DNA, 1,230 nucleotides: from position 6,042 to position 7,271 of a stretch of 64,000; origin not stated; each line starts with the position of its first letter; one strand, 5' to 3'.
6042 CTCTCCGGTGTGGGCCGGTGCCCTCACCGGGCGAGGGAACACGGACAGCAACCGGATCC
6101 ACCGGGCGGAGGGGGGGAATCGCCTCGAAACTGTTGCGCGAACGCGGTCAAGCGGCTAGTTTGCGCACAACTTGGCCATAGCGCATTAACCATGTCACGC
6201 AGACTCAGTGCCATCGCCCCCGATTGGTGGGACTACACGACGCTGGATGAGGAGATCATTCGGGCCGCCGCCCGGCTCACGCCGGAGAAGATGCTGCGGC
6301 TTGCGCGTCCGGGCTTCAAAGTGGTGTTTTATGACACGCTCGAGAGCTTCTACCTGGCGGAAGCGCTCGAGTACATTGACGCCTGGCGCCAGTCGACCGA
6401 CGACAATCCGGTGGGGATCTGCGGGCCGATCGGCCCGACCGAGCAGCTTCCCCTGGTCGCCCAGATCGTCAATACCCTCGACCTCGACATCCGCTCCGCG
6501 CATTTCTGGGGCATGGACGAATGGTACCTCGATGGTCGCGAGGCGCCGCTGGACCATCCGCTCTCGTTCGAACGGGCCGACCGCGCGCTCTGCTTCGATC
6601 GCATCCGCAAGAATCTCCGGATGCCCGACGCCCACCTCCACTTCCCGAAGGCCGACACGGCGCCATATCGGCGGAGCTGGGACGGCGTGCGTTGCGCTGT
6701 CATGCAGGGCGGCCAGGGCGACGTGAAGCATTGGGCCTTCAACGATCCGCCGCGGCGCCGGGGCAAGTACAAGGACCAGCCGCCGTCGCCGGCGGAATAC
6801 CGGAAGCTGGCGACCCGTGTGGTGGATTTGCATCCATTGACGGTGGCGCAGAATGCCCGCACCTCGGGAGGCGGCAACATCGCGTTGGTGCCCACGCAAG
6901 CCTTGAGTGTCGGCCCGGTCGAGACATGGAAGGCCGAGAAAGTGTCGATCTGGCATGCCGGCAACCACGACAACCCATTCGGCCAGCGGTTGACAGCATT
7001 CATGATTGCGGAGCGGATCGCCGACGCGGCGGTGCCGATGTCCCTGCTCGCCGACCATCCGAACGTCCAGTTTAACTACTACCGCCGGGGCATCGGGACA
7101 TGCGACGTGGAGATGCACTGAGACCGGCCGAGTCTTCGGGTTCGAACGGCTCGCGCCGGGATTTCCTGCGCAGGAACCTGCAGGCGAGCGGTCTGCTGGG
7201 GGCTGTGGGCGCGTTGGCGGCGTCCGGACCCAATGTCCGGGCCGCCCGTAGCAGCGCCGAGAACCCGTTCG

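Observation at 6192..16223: Translationally coupled operon linking a cytoplasmic NAD(P)H Fe-S flavoprotein module to a NapG/NapH-like membrane pair and two exported beta-propellers, with no recognisable terminal enzyme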

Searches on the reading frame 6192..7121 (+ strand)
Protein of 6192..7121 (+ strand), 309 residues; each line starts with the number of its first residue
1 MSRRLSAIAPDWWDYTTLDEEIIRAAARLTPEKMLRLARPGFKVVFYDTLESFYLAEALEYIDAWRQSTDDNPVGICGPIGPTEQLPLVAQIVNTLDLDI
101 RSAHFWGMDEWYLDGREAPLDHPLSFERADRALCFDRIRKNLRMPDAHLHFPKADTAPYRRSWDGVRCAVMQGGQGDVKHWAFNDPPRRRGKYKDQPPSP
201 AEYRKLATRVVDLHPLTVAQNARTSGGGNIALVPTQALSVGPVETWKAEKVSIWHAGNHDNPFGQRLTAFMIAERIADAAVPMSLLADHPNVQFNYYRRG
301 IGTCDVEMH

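Call 3: search_protein_families(library=pfam, proteins=[window:6192-7121:+], max_evalue=0.01)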
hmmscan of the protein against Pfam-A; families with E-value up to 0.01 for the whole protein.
window:6192-7121:+ (309 aa): 0 families

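Call 4: search_protein_families(library=ncbifam, proteins=[window:6192-7121:+], max_evalue=0.01)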
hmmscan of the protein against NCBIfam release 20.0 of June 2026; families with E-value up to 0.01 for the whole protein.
window:6192-7121:+ (309 aa): 1 family
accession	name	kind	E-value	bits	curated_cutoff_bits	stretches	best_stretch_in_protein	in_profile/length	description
TIGR00502.1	nagB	equivalog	0.0057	16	236.9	0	205-292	154-235/259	glucosamine-6-phosphate deaminase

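Call 29: search_protein_families(library=pfam, proteins=[window:6192-7121:+], max_evalue=1)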
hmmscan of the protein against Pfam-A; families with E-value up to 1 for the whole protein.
window:6192-7121:+ (309 aa): 1 family
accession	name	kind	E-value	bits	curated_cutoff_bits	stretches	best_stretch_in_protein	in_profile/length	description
PF19740.4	DUF6229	-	0.22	11.9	25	0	57-75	3-26/62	Family of unknown function (DUF6229)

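Call 40: search_solved_structures(query=window:6192-7121:+, max_evalue=10, show_alignments=1)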
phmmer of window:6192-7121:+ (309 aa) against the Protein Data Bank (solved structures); distinct sequences matched with E-value up to 10: 4.
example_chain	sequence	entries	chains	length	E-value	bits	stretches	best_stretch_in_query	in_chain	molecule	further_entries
2ri0_A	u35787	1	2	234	0.39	13.3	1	207-292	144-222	Glucosamine-6-phosphate deaminase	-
2ri1_A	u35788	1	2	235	0.39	13.3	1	207-292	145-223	Glucosamine-6-phosphate deaminase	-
8i3f_A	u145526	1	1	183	0.8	12.3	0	4-36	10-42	Chromatin modification-related protein EAF3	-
8i3g_A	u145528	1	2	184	0.82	12.2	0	4-36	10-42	Chromatin modification-related protein EAF3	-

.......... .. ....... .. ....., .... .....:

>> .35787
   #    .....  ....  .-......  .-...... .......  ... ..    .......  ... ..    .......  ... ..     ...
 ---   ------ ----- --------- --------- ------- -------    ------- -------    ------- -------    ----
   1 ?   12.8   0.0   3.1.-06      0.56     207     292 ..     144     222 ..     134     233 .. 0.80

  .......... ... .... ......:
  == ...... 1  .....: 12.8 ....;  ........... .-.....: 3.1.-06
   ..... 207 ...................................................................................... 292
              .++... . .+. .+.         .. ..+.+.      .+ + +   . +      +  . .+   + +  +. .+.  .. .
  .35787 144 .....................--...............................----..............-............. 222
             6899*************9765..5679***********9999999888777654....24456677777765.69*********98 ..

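Call 41: search_protein_families(library=padloc, proteins=[window:6192-7121:+], max_evalue=0.01)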
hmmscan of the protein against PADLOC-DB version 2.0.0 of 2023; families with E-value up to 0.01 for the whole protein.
window:6192-7121:+ (309 aa): 0 families
